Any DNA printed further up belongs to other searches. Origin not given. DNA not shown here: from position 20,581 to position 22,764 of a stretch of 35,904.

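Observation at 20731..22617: ATP-grasp ligase fused to a Wzb-type low-molecular-weight phosphotyrosine phosphatase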

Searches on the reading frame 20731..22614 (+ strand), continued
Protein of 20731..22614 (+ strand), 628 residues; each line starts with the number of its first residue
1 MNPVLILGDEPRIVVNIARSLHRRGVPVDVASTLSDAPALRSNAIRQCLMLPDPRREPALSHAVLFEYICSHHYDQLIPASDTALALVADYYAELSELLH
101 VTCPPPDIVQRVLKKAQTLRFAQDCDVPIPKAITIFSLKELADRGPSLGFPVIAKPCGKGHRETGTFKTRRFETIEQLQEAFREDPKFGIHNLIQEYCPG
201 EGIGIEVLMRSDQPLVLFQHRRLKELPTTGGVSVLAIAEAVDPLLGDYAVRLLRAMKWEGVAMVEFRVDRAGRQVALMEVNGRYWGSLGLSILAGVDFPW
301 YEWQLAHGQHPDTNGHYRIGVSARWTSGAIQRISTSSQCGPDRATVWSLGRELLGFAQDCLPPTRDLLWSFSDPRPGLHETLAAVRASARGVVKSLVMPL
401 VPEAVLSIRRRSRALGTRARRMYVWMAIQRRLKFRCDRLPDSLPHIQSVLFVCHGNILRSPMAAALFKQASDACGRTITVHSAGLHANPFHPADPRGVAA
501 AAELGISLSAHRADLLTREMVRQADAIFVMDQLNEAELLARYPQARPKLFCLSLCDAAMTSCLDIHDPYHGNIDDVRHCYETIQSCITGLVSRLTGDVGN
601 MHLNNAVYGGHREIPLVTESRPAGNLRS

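Call 38: search_protein_representatives(protein=window:20731-22614:+)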
Query: 628 residues. Proteins with E-value up to 0.001 (for the whole library): 20005; up to 1e-10: 6373; up to 1e-30: 1202. The best 150 are listed.
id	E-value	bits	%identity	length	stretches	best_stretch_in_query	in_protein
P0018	1.4e-189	648.1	54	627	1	1-594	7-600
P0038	3.0e-157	541.3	46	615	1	2-600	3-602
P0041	9.3e-155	533.1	45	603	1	3-595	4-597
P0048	8.1e-154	530.0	47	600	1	2-592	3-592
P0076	6.8e-149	513.7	45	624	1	2-594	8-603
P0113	3.0e-143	495.1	45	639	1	2-594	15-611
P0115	8.1e-142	490.3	46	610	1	1-595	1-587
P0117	1.2e-141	489.7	45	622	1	4-596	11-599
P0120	3.4e-141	488.3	44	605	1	2-593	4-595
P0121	4.5e-141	487.9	43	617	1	2-593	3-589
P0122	4.6e-140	484.5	44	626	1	2-595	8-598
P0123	8.5e-139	480.4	45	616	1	2-594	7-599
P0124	2.3e-138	478.9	41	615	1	2-595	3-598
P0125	3.3e-136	471.8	45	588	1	2-595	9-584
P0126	1.3e-131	456.6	44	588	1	4-596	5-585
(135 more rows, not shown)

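Call 39: find_encoding_contigs(protein=P0103, flank=10000, max_places=1)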
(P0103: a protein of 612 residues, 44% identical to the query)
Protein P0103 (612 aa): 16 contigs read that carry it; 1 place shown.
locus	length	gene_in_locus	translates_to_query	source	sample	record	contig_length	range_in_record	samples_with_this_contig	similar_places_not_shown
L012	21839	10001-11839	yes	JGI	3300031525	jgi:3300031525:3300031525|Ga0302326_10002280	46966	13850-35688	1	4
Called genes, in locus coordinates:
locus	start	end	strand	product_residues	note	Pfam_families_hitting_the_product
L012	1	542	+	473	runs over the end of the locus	PF01120:Alpha_L_fucos, PF16757:Fucosidase_C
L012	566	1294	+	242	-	PF00106:adh_short, PF08659:KR, PF23441:SDR (weak), PF13460:NAD_binding_10 (weak), PF13561:adh_short_C2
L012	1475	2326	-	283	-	PF01261:AP_endonuc_2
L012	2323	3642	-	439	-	PF01408:GFO_IDH_MocA, PF22725:GFO_IDH_MocA_C3 (faint), PF19051:GFO_IDH_MocA_C2 (weak)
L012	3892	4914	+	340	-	-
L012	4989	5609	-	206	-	-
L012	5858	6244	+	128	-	-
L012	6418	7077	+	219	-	PF13709:DUF4159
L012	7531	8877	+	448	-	PF13439:Glyco_transf_4 (weak), PF00534:Glycos_transf_1 (weak), PF13524:Glyco_trans_1_2, PF13692:Glyco_trans_1_4, PF00534:Glycos_transf_1, PF20706:GT4-conflict (weak)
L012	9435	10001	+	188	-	PF02585:PIG-L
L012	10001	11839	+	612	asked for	PF15632:ATPgrasp_Ter, PF01451:LMWPc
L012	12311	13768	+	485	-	PF01943:Polysacc_synt, PF13440:Polysacc_synt_3 (weak)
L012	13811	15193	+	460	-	PF13439:Glyco_transf_4, PF00534:Glycos_transf_1, PF13524:Glyco_trans_1_2, PF13692:Glyco_trans_1_4, PF20706:GT4-conflict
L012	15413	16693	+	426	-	PF01757:Acyl_transf_3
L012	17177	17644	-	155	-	PF04978:MST (weak), PF07609:DUF1572, PF12867:DinB_2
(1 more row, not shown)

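Call 40: find_encoding_contigs(protein=P0116, flank=10000, max_places=1)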
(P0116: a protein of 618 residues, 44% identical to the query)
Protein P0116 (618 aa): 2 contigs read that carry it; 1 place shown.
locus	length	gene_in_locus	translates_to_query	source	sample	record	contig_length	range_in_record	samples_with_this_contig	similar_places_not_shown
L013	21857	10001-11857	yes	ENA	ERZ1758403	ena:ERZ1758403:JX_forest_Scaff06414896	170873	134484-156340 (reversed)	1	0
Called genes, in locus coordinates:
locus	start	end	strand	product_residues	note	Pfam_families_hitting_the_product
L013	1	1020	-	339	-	PF08240:ADH_N, PF00107:ADH_zinc_N, PF13602:ADH_zinc_N_2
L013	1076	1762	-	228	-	PF00440:TetR_N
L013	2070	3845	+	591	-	PF02771:Acyl-CoA_dh_N, PF02770:Acyl-CoA_dh_M, PF00441:Acyl-CoA_dh_1, PF08028:Acyl-CoA_dh_2, PF22924:ACOX_C_alpha1 (weak), PF21263:Acyl-CoA-dh_C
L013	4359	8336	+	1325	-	PF00668:Condensation, PF00501:AMP-binding, PF13193:AMP-binding_C, PF00550:PP-binding, PF00975:Thioesterase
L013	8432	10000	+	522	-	PF01943:Polysacc_synt, PF13440:Polysacc_synt_3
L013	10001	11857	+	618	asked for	PF02786:CPSase_L_D2 (faint), PF15632:ATPgrasp_Ter, PF01451:LMWPc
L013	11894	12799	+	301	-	PF00685:Sulfotransfer_1, PF13469:Sulfotransfer_3 (weak)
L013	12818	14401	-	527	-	-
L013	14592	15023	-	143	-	PF19135:DUF5818 (weak)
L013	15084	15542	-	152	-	PF19135:DUF5818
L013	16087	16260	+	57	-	-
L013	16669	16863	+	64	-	-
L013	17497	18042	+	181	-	PF05974:DUF892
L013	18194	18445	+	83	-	-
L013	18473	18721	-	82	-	-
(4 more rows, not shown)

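Call 41: find_encoding_contigs(protein=P0059, flank=10000, max_places=1)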
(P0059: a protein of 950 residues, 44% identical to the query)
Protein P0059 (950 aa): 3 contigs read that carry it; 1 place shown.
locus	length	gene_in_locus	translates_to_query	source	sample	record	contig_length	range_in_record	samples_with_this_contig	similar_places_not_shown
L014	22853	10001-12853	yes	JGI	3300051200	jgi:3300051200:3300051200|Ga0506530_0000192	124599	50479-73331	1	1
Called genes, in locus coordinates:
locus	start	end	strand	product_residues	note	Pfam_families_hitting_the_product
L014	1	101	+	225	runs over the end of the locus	-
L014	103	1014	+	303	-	PF05175:MTS (weak), PF13489:Methyltransf_23, PF01209:Ubie_methyltran, PF07021:MetW (weak), PF13847:Methyltransf_31, PF08241:Methyltransf_11, PF08242:Methyltransf_12, PF13649:Methyltransf_25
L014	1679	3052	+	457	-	PF02397:Bac_transf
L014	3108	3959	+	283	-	PF01522:Polysacc_deac_1, PF10096:DUF2334 (weak), PF11959:DUF3473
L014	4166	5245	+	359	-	PF02388:FemAB (weak), PF13480:Acetyltransf_6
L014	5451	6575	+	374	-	PF02350:Epimerase_2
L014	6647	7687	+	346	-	PF01073:3Beta_HSD, PF01370:Epimerase, PF02719:Polysacc_synt_2, PF04321:RmlD_sub_bind, PF16363:GDP_Man_Dehyd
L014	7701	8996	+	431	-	PF13243:SQHop_cyclase_C (weak)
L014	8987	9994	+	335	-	PF13480:Acetyltransf_6, PF02388:FemAB (weak)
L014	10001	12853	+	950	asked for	PF15632:ATPgrasp_Ter, PF01451:LMWPc, PF13641:Glyco_tranf_2_3, PF00535:Glycos_transf_2, PF10111:Glyco_tranf_2_2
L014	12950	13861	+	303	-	PF00535:Glycos_transf_2, PF10111:Glyco_tranf_2_2, PF13641:Glyco_tranf_2_3, PF13632:Glyco_trans_2_3 (faint)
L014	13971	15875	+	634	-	PF13522:GATase_6, PF13537:GATase_7, PF00733:Asn_synthase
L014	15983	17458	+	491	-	PF13579:Glyco_trans_4_4 (faint), PF13439:Glyco_transf_4, PF00534:Glycos_transf_1 (weak)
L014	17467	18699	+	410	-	PF01041:DegT_DnrJ_EryC1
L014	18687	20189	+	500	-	PF04932:Wzy_C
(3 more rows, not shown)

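Call 42: find_encoding_contigs(protein=P0042, flank=10000, max_places=1)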
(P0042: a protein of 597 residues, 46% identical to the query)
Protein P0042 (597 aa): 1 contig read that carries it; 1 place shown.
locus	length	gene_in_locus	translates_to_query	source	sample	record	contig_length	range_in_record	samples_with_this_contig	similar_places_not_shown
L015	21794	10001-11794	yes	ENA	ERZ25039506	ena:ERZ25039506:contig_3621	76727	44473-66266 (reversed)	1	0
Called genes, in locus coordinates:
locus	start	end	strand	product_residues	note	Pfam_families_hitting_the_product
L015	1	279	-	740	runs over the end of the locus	-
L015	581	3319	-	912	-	PF16656:Pur_ac_phosph_N, PF00041:fn3 (weak)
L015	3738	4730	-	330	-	-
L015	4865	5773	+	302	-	PF02475:TRM5-TYW2_MTfase, PF01135:PCMT (weak), PF13847:Methyltransf_31 (weak), PF05050:Methyltransf_21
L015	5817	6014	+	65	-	-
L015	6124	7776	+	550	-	PF01943:Polysacc_synt, PF13440:Polysacc_synt_3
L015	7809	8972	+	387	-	PF09492:Pec_lyase (faint), PF13243:SQHop_cyclase_C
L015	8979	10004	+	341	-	PF13480:Acetyltransf_6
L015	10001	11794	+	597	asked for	PF15632:ATPgrasp_Ter, PF01451:LMWPc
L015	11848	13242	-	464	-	PF04230:PS_pyruv_trans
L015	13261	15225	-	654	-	PF13522:GATase_6, PF13537:GATase_7, PF00733:Asn_synthase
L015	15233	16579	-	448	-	PF13439:Glyco_transf_4, PF13579:Glyco_trans_4_4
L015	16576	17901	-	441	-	PF00278:Orn_DAP_Arg_deC, PF02784:Orn_Arg_deC_N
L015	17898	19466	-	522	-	PF00501:AMP-binding, PF13193:AMP-binding_C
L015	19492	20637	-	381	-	PF13480:Acetyltransf_6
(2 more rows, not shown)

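Call 46: find_related_loci(query=A1, collection=metagenome_contigs, flank=10000)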
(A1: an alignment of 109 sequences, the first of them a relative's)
Query A1 (628 aa) in metagenome_contigs; peptide patterns used: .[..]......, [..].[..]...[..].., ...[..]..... (x = any residue, [..] = any of these).
600 stretches matched a pattern (row limit reached: there are more); 576 encode a relative of the query (tblastn E <= 1e-3); the best 80 are kept; 80 distinct loci.
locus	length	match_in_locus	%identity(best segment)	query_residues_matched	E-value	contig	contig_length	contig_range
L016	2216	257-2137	71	1-628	0e+0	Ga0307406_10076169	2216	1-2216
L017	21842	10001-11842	59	1-620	0e+0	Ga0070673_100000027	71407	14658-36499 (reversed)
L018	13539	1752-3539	44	2-594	3e-151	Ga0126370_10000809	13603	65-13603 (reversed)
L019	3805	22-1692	43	40-595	2e-148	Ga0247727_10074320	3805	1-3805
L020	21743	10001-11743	44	5-596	9e-140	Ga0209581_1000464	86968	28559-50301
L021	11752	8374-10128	43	3-590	2e-139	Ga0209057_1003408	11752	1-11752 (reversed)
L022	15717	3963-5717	44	3-590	3e-139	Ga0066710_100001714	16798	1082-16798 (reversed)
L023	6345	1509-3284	44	4-594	4e-138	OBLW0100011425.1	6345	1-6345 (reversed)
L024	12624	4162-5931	43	3-594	1e-135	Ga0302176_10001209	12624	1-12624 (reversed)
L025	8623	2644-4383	44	5-594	2e-135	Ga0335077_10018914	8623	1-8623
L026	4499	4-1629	43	51-594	2e-137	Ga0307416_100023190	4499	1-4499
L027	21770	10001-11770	44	3-594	2e-140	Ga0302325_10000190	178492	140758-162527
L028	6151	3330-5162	41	3-622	6e-133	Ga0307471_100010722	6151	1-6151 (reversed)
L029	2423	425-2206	45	2-595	2e-139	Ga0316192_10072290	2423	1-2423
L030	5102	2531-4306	41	1-594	2e-132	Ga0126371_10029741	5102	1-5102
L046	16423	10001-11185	45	2-402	1e-97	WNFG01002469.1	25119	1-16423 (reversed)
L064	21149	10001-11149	42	3-386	2e-81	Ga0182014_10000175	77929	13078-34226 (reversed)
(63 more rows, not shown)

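Call 51: search_protein_families(library=pfam, proteins=[L006:7467-8720:+, L006:8785-9948:+, L006:11298-12557:+, L006:12557-13372:-, L046:8762-9877:+, L046:11269-12147:+, L005:8693-9493:+, L005:11375-12403:+, L064:11341-12687:+, L064:8804-9349:-], max_evalue=0.001)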
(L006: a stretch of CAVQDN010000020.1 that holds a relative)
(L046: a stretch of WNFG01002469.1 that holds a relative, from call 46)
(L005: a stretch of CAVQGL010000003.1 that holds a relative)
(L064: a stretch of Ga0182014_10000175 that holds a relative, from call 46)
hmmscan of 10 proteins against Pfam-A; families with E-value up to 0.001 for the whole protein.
L006:7467-8720:+ (418 aa): 3 families
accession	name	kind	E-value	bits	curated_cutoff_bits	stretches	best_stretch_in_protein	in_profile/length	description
PF13489.12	Methyltransf_23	-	4.8e-08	33.4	27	1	250-329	20-94/164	Methyltransferase domain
PF13649.12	Methyltransf_25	-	3.5e-06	28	27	1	257-331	2-79/97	Methyltransferase domain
PF08241.18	Methyltransf_11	-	8.6e-05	23.5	21.2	1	257-329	1-73/95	Methyltransferase domain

L006:8785-9948:+ (388 aa): 1 family
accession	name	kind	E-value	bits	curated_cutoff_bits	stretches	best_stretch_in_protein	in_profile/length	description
PF13480.13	Acetyltransf_6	-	6.1e-27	95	22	1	192-335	2-142/143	Acetyltransferase (GNAT) domain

L006:11298-12557:+ (420 aa): 1 family
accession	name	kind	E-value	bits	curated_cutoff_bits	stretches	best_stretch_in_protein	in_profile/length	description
PF13480.13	Acetyltransf_6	-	2.5e-26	93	22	1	193-336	2-140/143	Acetyltransferase (GNAT) domain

L006:12557-13372:- (271 aa): 1 family
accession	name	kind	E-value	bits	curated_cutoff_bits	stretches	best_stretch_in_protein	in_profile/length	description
PF00459.30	Inositol_P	-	2.3e-46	158.9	27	1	15-261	10-267/271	Inositol monophosphatase family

L046:8762-9877:+ (372 aa): 3 families
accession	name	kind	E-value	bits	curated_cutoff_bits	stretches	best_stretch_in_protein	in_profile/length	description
PF13439.12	Glyco_transf_4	-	3.4e-06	27.6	28.5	1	91-166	82-162/170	Glycosyltransferase Family 4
PF00534.26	Glycos_transf_1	-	1.5e-05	25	26.4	1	189-305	11-125/172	Glycosyl transferases group 1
PF13692.12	Glyco_trans_1_4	-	0.0001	23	27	1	207-330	16-140/142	Glycosyl transferases group 1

L046:11269-12147:+ (293 aa): 2 families
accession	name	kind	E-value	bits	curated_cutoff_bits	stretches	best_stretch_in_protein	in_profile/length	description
PF00685.33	Sulfotransfer_1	-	2.6e-36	125.8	22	1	30-270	1-254/255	Sulfotransferase domain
PF13469.12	Sulfotransfer_3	-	3.4e-09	37.7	27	1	101-198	126-214/216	Sulfotransferase family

L005:8693-9493:+ (267 aa): 5 families
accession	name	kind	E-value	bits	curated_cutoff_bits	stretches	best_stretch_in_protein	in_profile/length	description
PF08241.18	Methyltransf_11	-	2.3e-10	41.4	21.2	1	93-134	54-93/95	Methyltransferase domain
PF13649.12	Methyltransf_25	-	1.4e-07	32.5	27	1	92-132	57-97/97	Methyltransferase domain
PF13489.12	Methyltransf_23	-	3.7e-06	27.2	27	1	76-206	51-159/164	Methyltransferase domain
PF13847.12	Methyltransf_31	-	0.0006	20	27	1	91-141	65-114/145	Methyltransferase domain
PF08242.18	Methyltransf_12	-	0.0008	20.5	30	0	95-134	64-98/98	Methyltransferase domain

L005:11375-12403:+ (343 aa): 0 families

L064:11341-12687:+ (449 aa): 1 family
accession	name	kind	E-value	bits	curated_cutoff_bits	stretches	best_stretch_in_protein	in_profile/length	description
PF13480.13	Acetyltransf_6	-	5.1e-28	98.5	22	1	188-329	6-142/143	Acetyltransferase (GNAT) domain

L064:8804-9349:- (181 aa): 7 families
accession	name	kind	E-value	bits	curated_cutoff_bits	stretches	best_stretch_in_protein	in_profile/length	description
PF08241.18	Methyltransf_11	-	4.3e-18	66.2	21.2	1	4-94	1-94/95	Methyltransferase domain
PF13649.12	Methyltransf_25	-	1.1e-15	58.6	27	1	3-91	1-97/97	Methyltransferase domain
PF13847.12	Methyltransf_31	-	5.5e-11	42.8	27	1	1-107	5-118/145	Methyltransferase domain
PF08242.18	Methyltransf_12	-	2.3e-09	38.3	30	1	4-93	1-98/98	Methyltransferase domain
PF13489.12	Methyltransf_23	-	2.1e-08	34.5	27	1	1-140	24-153/164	Methyltransferase domain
PF01209.24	Ubie_methyltran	-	2e-05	24.5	20.1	1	44-111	99-166/233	ubiE/COQ5 methyltransferase family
PF20922.3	Anamorsin_N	-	0.00031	20.9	27.1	1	54-94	44-86/163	Anamorsin, N-terminal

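Call 65: list_cluster_members(proteins=[P0002, P0011, P0012, P0041, P0079, P0120, P0112])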
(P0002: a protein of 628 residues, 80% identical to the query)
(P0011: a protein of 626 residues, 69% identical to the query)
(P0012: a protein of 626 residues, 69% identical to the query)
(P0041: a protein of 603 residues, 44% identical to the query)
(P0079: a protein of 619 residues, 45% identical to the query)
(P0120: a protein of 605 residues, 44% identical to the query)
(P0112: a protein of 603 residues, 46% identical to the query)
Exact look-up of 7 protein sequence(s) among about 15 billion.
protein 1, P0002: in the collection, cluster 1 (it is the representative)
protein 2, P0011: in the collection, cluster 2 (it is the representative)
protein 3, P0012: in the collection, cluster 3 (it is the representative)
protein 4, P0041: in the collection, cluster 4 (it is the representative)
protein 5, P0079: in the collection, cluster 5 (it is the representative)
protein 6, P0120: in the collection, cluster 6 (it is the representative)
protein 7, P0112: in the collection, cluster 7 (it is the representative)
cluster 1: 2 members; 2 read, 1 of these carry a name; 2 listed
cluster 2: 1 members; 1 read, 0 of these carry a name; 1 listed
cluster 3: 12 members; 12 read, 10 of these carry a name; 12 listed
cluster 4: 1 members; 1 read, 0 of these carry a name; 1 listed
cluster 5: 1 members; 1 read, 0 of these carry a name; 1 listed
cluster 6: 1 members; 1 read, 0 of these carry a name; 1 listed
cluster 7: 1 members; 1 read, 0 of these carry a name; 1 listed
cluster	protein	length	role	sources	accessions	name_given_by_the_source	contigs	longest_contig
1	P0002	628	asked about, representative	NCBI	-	-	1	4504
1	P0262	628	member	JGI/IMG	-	protein-tyrosine-phosphatase/predicted ATP-grasp superfamily ATP-dependent carboligase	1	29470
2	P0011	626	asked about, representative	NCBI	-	-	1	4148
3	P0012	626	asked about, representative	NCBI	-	-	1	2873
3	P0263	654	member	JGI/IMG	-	protein-tyrosine-phosphatase/predicted ATP-grasp superfamily ATP-dependent carboligase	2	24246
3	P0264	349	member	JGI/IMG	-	protein-tyrosine-phosphatase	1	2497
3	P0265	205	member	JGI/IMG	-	protein-tyrosine-phosphatase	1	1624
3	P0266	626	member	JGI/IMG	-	protein-tyrosine-phosphatase/predicted ATP-grasp superfamily ATP-dependent carboligase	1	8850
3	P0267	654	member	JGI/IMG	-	predicted ATP-grasp superfamily ATP-dependent carboligase/protein-tyrosine-phosphatase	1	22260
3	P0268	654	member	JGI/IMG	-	predicted ATP-grasp superfamily ATP-dependent carboligase/protein-tyrosine-phosphatase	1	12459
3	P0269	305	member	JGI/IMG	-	protein-tyrosine phosphatase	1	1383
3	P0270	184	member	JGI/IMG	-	protein-tyrosine phosphatase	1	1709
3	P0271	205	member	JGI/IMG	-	protein-tyrosine-phosphatase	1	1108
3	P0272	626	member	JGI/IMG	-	protein-tyrosine-phosphatase/predicted ATP-grasp superfamily ATP-dependent carboligase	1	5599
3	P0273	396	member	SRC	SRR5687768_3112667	-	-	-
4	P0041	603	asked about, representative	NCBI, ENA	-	-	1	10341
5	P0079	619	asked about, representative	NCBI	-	-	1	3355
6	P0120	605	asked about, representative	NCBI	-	-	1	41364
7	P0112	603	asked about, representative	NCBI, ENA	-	-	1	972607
